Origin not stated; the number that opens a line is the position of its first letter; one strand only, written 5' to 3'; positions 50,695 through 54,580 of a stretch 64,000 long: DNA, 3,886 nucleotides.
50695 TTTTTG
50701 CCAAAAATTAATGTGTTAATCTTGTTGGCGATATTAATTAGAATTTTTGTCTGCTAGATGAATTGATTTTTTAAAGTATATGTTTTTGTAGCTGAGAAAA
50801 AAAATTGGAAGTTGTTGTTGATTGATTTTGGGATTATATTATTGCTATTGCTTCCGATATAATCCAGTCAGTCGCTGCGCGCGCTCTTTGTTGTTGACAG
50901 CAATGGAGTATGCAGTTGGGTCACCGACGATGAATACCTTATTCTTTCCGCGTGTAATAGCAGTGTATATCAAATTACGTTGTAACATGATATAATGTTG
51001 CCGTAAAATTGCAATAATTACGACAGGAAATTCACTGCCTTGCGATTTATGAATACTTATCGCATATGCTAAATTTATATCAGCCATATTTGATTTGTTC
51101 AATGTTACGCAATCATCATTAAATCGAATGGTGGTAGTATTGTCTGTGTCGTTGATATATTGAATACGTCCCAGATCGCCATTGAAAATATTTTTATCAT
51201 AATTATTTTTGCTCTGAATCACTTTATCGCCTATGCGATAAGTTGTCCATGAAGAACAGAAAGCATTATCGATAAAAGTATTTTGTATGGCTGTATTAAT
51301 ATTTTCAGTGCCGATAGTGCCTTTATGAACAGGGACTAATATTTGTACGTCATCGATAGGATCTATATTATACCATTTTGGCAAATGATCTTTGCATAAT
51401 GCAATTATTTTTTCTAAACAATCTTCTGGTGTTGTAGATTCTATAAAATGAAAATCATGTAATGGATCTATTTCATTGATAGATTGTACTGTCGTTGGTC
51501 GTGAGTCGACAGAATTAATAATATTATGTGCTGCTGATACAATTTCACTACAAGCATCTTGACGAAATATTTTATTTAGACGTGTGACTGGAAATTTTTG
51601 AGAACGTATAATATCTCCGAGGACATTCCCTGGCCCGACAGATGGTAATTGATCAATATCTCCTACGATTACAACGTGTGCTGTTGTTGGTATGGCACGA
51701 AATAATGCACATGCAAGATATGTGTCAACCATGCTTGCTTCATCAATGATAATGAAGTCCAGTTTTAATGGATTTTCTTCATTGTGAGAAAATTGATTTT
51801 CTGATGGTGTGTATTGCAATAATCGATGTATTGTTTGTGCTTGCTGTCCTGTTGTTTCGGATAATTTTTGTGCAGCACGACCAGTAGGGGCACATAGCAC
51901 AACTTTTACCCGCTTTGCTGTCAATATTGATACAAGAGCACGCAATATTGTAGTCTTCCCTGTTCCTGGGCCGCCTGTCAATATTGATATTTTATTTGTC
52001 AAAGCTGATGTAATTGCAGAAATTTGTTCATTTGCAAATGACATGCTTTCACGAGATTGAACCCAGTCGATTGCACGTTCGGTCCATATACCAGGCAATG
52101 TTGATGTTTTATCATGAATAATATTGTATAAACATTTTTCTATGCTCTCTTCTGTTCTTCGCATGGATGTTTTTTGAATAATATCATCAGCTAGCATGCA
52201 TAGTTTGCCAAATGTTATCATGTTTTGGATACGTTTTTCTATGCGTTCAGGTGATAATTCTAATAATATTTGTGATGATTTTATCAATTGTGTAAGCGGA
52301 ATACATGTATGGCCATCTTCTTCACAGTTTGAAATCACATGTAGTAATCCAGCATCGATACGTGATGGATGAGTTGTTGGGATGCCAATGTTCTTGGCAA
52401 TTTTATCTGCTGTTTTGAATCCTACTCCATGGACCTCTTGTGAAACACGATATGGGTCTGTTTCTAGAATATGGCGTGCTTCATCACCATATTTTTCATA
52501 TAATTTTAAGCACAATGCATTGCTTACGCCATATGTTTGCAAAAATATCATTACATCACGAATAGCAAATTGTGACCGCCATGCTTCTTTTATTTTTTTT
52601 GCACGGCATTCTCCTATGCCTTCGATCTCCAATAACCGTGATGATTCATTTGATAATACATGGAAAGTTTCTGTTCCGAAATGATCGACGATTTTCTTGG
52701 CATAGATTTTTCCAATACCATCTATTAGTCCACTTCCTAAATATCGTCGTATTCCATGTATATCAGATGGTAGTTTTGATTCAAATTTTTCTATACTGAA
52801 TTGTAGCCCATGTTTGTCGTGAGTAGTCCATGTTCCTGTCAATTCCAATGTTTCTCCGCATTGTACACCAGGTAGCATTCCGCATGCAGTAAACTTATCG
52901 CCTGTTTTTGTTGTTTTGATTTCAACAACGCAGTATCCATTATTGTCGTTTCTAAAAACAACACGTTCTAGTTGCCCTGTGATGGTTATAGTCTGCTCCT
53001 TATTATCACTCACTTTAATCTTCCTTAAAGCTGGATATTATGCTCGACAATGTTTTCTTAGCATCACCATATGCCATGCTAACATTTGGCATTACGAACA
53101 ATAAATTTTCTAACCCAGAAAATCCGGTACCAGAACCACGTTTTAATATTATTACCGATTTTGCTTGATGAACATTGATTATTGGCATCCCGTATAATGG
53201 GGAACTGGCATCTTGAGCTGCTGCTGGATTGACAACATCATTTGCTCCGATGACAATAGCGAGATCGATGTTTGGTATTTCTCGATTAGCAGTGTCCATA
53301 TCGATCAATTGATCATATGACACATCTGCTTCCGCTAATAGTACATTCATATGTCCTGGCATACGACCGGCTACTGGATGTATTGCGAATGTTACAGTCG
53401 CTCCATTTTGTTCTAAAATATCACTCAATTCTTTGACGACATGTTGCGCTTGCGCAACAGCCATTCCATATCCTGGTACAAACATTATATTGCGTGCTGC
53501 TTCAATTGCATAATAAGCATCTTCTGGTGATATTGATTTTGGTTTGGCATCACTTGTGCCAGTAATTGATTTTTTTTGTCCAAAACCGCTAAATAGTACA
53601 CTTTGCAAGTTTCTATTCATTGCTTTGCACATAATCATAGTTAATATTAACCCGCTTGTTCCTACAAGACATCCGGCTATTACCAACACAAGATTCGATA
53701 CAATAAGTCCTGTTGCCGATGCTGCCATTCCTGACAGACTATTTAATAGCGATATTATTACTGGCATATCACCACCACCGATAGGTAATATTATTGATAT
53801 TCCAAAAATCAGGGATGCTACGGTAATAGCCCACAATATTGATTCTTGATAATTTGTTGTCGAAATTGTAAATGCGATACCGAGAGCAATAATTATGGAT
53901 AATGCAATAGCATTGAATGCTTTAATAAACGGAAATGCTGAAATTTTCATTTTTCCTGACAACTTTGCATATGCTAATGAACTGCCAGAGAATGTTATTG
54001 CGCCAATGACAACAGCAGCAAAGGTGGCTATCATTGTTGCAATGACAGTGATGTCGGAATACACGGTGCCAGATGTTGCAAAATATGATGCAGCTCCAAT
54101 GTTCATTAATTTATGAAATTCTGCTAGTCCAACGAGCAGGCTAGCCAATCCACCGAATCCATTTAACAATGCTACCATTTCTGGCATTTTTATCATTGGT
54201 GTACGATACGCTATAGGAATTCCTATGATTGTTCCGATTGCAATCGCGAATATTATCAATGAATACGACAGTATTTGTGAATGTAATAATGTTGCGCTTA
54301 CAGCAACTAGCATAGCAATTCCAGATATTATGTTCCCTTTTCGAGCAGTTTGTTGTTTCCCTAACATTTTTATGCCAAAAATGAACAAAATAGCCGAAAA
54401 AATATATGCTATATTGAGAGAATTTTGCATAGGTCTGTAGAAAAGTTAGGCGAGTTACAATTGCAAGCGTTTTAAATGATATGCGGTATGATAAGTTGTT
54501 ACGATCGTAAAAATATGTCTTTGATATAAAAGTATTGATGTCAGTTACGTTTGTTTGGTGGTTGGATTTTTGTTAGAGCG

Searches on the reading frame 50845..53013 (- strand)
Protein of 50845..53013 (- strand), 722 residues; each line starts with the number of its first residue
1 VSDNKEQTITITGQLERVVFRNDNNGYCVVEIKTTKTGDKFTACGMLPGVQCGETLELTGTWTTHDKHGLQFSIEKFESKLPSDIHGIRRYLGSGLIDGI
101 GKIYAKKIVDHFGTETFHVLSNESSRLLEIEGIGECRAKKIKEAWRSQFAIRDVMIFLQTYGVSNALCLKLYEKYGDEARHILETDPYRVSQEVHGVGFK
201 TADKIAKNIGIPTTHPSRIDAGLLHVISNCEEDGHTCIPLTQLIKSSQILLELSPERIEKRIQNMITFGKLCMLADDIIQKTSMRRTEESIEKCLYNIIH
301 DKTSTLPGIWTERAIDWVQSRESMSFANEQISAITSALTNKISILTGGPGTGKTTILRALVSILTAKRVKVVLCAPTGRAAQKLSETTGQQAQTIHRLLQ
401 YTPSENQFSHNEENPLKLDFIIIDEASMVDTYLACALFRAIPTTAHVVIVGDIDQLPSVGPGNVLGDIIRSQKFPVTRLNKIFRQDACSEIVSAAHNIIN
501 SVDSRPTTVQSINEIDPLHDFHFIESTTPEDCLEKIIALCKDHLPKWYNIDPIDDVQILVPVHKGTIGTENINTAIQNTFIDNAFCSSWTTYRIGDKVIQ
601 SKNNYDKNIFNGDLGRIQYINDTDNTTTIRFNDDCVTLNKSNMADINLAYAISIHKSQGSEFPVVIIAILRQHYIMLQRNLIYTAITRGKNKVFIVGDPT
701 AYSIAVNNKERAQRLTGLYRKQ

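Call 17: search_protein_families(library=pfam, proteins=[window:50845-53013:-], max_evalue=0.001)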
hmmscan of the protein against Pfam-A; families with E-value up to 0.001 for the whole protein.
window:50845-53013:- (722 aa): 20 families
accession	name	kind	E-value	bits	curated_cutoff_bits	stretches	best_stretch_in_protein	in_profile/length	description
PF13245.12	AAA_19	-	2.2e-46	157.8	25.1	1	330-461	1-134/134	AAA domain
PF13604.12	AAA_30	-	1e-41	143.2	27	1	327-499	3-169/191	AAA domain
PF14490.11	HHH_RecD2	-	2.3e-36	124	27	1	148-237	2-92/92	ATP-dependent RecD2 DNA helicase HHH domain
PF23139.1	OB_YrrC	-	5.9e-24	84.2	27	1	10-82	3-76/76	ATP-dependent DNA helicase YrrC, OB-fold domain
PF13538.12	UvrD_C_2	-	2.7e-18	66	27.4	1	648-696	1-52/52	UvrD-like helicase C-terminal domain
PF18335.7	SH3_13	-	6.5e-15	55.1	41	1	588-631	22-65/65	ATP-dependent RecD-like DNA helicase SH3 domain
PF13086.12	AAA_11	-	1.3e-12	48.5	27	1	327-389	3-73/257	AAA domain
PF01443.25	Viral_helicase1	-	1.9e-10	41.4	21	1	586-696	119-227/228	Viral superfamily 1 RNA helicase core domain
PF14520.12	HHH_5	-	4.9e-09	37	27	1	97-146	7-56/57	Helix-hairpin-helix domain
PF05970.20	PIF1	-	4.8e-07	30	25.9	1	336-441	18-129/223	PIF1-like helicase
PF09848.15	SLFN-g3_helicase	-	1.7e-06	28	24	1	341-428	2-90/354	Schlafen group 3, DNA/RNA helicase domain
PF05127.21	NAT10_TcmA_helicase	-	7.7e-06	26.3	22.7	1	344-441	1-113/176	RNA cytidine acetyltransferase NAT10/TcmA, helicase domain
PF02562.22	PhoH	-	1.2e-05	25.4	27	0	329-400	8-81/205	PhoH-like protein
PF13401.12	AAA_22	-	6.1e-05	23.8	27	1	340-427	5-94/130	AAA domain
PF00004.35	AAA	-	0.00013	22.9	21.2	1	344-426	2-66/131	ATPase family associated with various cellular activities (AAA)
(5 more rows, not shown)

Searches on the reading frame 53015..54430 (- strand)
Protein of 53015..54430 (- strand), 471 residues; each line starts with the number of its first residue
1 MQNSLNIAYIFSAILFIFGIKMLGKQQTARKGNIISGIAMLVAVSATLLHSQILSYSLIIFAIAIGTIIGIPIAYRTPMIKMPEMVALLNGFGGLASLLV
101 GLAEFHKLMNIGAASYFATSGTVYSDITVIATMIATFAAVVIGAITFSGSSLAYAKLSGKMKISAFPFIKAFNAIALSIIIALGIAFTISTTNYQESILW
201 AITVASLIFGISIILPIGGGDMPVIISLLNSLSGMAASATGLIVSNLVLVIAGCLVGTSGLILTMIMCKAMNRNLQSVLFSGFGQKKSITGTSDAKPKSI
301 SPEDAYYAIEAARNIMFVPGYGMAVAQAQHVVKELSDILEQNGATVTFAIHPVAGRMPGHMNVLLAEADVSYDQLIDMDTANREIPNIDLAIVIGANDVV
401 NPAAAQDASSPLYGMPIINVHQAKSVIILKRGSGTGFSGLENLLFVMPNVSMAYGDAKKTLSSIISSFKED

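Call 74: search_protein_families(library=pfam, proteins=[window:53015-54430:-], max_evalue=0.001)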
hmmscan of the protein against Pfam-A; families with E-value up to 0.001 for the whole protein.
window:53015-54430:- (471 aa): 1 family
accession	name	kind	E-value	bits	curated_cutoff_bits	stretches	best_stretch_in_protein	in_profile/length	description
PF02233.22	PNTB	-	6.2e-165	550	31.7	1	6-466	2-455/456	NAD(P) transhydrogenase beta subunit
